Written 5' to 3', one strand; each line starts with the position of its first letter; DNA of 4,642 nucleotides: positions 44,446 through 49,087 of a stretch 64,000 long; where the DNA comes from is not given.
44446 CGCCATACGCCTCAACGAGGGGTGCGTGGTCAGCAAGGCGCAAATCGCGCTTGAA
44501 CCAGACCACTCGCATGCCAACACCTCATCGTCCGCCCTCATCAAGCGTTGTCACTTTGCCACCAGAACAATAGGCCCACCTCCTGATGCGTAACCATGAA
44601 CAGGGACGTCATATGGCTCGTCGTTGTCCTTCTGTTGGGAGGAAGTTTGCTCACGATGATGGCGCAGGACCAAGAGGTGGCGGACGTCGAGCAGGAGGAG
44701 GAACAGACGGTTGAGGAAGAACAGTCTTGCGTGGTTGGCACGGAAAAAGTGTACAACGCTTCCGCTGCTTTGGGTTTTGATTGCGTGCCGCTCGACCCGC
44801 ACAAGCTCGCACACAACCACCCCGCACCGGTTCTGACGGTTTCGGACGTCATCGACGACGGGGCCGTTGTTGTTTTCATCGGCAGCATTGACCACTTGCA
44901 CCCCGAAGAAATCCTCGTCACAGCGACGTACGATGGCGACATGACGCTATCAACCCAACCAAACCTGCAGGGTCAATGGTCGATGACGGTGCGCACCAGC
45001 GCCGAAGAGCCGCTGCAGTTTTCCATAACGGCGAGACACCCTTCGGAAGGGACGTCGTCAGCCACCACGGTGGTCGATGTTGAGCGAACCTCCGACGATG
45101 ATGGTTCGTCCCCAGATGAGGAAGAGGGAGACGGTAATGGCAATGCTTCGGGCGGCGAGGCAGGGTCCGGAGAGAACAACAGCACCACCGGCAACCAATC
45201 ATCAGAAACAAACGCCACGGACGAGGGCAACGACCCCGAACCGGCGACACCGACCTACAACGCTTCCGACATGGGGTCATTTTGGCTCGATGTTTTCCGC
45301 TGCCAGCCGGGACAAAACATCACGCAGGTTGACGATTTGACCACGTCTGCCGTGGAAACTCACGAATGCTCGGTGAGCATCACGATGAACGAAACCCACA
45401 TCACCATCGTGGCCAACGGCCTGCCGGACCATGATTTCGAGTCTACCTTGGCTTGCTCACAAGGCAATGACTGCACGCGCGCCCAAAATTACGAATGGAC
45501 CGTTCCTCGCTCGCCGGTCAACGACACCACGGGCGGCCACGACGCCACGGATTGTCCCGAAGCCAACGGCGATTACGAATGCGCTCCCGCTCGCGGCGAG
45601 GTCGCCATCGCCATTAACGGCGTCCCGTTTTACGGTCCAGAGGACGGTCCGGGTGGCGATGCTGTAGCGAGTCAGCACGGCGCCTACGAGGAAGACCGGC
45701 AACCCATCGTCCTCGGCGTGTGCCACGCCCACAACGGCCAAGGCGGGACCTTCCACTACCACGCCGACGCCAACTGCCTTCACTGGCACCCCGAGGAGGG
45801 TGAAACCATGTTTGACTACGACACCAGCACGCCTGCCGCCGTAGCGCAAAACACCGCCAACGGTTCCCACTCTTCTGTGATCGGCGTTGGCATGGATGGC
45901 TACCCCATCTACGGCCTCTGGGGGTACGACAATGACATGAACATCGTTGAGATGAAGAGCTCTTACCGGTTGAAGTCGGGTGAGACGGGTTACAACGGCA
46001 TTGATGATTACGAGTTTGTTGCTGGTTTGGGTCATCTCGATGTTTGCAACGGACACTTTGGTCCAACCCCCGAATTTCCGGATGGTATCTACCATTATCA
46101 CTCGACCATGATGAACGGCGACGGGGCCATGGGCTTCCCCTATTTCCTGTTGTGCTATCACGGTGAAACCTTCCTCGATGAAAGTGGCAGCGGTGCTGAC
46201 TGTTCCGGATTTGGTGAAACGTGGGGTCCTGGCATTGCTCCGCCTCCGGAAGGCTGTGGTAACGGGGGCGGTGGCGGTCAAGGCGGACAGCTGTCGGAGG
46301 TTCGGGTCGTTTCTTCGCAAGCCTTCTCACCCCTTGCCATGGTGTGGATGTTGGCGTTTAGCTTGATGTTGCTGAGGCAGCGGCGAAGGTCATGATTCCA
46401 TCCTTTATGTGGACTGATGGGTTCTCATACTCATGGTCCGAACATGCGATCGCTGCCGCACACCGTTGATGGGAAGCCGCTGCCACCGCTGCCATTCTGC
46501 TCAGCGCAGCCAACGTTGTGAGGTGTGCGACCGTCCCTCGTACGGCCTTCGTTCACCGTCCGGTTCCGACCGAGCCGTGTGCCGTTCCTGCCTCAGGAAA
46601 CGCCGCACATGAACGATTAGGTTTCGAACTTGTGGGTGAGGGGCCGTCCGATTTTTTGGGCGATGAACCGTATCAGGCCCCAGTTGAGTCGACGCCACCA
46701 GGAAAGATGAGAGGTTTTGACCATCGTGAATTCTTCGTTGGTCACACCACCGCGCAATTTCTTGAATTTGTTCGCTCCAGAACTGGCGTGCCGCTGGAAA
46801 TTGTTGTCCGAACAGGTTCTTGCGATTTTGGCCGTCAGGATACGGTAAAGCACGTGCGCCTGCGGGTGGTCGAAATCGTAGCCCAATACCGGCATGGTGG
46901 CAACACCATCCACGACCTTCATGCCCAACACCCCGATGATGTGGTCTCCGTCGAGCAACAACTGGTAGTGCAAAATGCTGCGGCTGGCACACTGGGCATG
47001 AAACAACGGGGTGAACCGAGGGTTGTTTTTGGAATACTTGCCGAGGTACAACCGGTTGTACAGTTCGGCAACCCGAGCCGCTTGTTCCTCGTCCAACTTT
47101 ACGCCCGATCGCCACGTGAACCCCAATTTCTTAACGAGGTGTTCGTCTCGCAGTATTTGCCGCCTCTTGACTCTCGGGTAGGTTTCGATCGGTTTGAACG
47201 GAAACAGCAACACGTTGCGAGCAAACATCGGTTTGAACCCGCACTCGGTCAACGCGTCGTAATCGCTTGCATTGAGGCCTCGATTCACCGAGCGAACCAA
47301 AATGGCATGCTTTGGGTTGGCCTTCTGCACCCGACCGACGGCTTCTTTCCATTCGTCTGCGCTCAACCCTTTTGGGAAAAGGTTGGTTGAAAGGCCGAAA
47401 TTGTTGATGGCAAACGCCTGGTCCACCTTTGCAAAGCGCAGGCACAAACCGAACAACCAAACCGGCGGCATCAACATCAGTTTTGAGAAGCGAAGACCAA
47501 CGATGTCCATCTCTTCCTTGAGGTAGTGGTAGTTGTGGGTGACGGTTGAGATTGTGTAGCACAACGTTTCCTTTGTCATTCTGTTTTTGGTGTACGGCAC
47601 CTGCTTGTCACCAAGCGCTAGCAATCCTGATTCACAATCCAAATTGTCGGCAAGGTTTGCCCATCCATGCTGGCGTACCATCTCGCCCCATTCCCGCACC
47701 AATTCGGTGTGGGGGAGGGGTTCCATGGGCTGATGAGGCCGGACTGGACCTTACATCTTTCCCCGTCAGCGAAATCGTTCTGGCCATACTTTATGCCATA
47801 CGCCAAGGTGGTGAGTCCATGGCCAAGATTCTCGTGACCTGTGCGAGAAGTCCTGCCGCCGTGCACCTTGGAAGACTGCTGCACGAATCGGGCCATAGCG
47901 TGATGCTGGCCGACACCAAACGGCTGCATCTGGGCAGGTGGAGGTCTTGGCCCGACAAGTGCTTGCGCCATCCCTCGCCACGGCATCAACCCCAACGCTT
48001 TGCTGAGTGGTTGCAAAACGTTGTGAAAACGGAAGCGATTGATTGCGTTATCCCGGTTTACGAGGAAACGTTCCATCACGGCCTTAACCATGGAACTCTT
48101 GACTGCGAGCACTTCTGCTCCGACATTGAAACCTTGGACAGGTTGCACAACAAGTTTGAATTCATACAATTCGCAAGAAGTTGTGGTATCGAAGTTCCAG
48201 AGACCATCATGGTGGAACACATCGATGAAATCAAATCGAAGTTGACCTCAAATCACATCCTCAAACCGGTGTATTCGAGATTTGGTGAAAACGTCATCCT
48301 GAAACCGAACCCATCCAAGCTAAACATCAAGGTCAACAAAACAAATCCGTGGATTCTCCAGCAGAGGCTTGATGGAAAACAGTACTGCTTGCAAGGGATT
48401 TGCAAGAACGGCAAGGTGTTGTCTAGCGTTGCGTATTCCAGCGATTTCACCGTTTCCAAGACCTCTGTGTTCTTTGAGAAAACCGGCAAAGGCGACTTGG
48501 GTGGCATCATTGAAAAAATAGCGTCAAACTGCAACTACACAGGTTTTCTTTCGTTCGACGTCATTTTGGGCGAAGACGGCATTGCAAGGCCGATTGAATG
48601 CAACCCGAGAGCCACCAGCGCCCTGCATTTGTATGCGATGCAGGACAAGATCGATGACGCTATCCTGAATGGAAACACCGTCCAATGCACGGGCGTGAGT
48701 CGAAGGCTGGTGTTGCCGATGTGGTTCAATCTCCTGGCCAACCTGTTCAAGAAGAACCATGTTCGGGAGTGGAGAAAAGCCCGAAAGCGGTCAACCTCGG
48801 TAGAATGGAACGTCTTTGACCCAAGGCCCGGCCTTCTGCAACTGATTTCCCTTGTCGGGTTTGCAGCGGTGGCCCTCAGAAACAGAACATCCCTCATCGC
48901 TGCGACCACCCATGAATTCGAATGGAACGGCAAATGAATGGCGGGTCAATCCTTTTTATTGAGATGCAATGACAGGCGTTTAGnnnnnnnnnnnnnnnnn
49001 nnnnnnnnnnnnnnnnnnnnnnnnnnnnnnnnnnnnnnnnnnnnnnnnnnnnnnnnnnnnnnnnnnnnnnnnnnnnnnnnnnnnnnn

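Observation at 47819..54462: Six-gene overlap-coupled operon (ATP-grasp, KAS III, half-KAS, membrane protein, SDR, PaaK/F390-like adenylating enzyme): an uncharacterised acyl/lipid or small-molecule pathway in an archaeon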

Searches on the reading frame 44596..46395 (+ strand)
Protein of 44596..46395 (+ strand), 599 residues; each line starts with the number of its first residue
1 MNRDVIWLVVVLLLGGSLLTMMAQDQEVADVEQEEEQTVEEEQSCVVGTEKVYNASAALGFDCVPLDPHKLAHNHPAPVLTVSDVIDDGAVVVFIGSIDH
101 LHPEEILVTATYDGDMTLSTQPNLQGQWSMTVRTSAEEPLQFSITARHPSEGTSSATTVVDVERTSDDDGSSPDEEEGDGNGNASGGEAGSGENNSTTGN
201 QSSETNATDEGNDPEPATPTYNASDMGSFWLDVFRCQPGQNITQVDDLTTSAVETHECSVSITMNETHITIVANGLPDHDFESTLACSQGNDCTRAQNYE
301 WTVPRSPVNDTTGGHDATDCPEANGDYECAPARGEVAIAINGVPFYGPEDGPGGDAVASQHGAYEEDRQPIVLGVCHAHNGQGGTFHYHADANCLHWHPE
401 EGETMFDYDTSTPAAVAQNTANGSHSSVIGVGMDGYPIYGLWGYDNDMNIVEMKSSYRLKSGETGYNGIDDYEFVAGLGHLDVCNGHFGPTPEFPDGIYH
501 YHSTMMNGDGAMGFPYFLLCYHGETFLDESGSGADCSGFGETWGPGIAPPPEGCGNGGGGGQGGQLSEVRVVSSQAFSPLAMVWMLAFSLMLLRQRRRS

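Call 4: search_protein_families(library=pfam, proteins=[window:44596-46395:+], max_evalue=0.01)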
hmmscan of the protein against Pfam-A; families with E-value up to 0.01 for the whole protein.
window:44596-46395:+ (599 aa): 1 family
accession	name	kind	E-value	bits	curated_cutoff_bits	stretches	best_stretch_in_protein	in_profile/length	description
PF14240.11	YHYH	-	1.1e-30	107.5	25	1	321-505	8-182/193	YHYH protein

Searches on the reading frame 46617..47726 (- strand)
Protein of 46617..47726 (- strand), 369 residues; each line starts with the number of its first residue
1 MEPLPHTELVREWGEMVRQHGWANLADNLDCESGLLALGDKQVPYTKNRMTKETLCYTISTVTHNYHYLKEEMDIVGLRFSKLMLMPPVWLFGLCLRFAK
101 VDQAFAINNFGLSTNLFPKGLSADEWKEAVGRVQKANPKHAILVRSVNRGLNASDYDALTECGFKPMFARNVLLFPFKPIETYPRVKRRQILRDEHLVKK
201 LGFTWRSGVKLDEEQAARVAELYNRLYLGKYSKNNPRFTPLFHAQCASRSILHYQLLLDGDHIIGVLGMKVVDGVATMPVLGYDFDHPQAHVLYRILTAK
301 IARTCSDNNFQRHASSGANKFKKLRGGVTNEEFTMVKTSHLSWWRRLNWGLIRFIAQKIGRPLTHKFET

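Call 4: search_protein_families(library=pfam, proteins=[window:46617-47726:-], max_evalue=0.01)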
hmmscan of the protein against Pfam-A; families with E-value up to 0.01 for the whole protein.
window:46617-47726:- (369 aa): 1 family
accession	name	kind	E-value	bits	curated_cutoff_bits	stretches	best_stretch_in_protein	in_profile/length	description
PF13480.13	Acetyltransf_6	-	0.0014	19.2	22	1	187-312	3-131/143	Acetyltransferase (GNAT) domain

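Call 7: search_protein_families(library=ncbifam, proteins=[window:46617-47726:-], max_evalue=0.01)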
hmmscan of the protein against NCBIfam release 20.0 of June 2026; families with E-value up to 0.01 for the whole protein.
window:46617-47726:- (369 aa): 0 families

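Call 58: search_solved_structures(query=window:46617-47726:-, max_evalue=1)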
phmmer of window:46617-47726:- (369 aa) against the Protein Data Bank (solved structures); distinct sequences matched with E-value up to 1: 0.

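Call 78: search_solved_structures(query=A7, max_evalue=10)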
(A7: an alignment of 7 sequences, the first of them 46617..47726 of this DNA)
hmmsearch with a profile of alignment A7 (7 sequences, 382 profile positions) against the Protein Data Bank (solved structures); distinct sequences matched with E-value up to 10: 1.
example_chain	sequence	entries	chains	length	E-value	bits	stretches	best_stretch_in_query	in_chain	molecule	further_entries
7ood_i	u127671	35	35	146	0.47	12.5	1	23-76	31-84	50S ribosomal protein L13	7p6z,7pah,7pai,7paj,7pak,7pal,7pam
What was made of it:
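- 46617..47726 (-): 369-aa conserved protein, divergently transcribed. It has weak, sub-threshold similarity to FemAB-like GNAT (PF13480). It is the accessory partner of the ATP-grasp gene. There is no PDB sequence match (calls 58, 78).
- Tried and rejected: The profile finds no solved structure (call 78).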

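Call 79: search_protein_families(library=pfam, alignment_id=A7, max_evalue=0.1)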
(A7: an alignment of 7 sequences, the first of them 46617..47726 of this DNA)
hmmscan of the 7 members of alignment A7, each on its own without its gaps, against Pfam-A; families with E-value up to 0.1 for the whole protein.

A. member 1, window:46617-47726:- (369 aa): 1 family
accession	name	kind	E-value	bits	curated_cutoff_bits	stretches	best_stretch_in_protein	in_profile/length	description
PF13480.13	Acetyltransf_6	-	0.0014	19.2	22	1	187-312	3-131/143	Acetyltransferase (GNAT) domain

B. families by the number of members that match (of 7 scanned): 3 families
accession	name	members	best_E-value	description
PF13480.13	Acetyltransf_6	2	0.0014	Acetyltransferase (GNAT) domain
PF13255.11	DUF4046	1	0.023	Protein of unknown function (DUF4046)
PF02672.20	CP12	1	0.091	CP12 domain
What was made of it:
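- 46617..47726 (-): PF13480 E 1.4e-3, 19.2 bits against a cut-off of 22 (calls 4, 79).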

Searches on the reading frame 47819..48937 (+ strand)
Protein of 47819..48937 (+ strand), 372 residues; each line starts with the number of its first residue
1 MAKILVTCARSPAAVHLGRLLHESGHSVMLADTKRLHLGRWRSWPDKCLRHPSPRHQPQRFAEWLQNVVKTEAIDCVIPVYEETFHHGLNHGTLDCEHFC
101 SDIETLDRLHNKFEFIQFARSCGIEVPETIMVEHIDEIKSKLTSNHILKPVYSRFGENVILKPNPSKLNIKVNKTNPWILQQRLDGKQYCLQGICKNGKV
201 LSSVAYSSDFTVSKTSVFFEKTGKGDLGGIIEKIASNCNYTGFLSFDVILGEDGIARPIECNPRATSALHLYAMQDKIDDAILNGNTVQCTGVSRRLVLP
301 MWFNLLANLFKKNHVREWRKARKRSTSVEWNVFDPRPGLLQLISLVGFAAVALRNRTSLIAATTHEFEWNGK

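Call 4: search_protein_families(library=pfam, proteins=[window:47819-48937:+], max_evalue=0.01)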
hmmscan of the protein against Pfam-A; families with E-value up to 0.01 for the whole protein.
window:47819-48937:+ (372 aa): 1 family
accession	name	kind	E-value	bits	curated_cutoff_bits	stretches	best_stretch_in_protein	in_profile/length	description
PF02655.19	ATP-grasp_3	-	7.9e-06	26.5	23.2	1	110-266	2-158/160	ATP-grasp domain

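Call 7: search_protein_families(library=ncbifam, proteins=[window:47819-48937:+], max_evalue=0.01)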
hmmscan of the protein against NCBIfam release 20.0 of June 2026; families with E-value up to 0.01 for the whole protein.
window:47819-48937:+ (372 aa): 5 families
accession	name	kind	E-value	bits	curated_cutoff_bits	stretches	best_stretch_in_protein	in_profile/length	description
NF005315.0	PRK06849.1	equivalog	1.3e-80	271.3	406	1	3-372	6-385/389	hypothetical protein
NF009402.0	PRK12767.1-1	equivalog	3.2e-12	45.9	218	1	2-269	3-280/329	carbamoyl phosphate synthase-like protein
NF009405.0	PRK12767.1-4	equivalog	2.1e-08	33.5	390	1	54-264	51-265/320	carbamoyl phosphate synthase-like protein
NF009403.0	PRK12767.1-2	equivalog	1.2e-07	31.3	286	1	59-205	51-206/342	carbamoyl phosphate synthase-like protein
TIGR01369.1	CPSaseII_lrg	equivalog_domain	0.0052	14.4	1027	1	100-269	658-845/1052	carbamoyl-phosphate synthase (glutamine-hydrolyzing) large subunit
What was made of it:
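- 47819..48937 (+): ATP-grasp ligase, PRK06849-like. Accessory gene. NF005315/PRK06849 scores 271 bits, the best hit but below the 406 cut-off (calls 4, 7).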

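Call 57: search_solved_structures(query=window:47819-48937:+, max_evalue=0.1)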
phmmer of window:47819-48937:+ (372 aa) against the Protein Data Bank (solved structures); distinct sequences matched with E-value up to 0.1: 0.

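Call 85: search_solved_structures(query=A8, max_evalue=1)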
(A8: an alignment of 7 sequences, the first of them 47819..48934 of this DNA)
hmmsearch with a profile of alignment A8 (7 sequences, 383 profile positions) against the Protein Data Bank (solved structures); distinct sequences matched with E-value up to 1: 10.
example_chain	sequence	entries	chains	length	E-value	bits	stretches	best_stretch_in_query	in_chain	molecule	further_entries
2pn1_A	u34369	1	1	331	1.3e-07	34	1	53-272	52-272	Carbamoylphosphate synthase large subunit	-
7m4s_A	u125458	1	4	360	0.0077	18.4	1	99-271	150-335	AMdnB protein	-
5ig9_A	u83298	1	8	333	0.16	14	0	94-163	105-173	ATP grasp ligase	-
2j66_A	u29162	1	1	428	0.17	13.9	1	11-99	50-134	BTRK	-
7ru7_A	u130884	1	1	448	0.18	13.8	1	11-99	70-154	L-glutamyl-[BtrI acyl-carrier protein] decarboxylase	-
2z1m_A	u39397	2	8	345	0.24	13.4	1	3-42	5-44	GDP-D-mannose dehydratase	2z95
3f9i_A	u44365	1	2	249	0.25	13.4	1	3-78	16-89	3-oxoacyl-[acyl-carrier-protein] reductase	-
3orq_A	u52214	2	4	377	0.34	12.9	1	98-272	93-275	N5-Carboxyaminoimidazole ribonucleotide synthetase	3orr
7uk8_A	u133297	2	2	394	0.4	12.7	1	146-176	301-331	Putative acid--amine ligase YgiC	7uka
4dzz_A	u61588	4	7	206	0.84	11.6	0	9-50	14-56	Plasmid partitioning protein ParF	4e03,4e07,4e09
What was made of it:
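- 47819..48937 (+): A profile of this protein hits the ATP-grasp structure 2pn1 at E 1.3e-7 (call 85).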
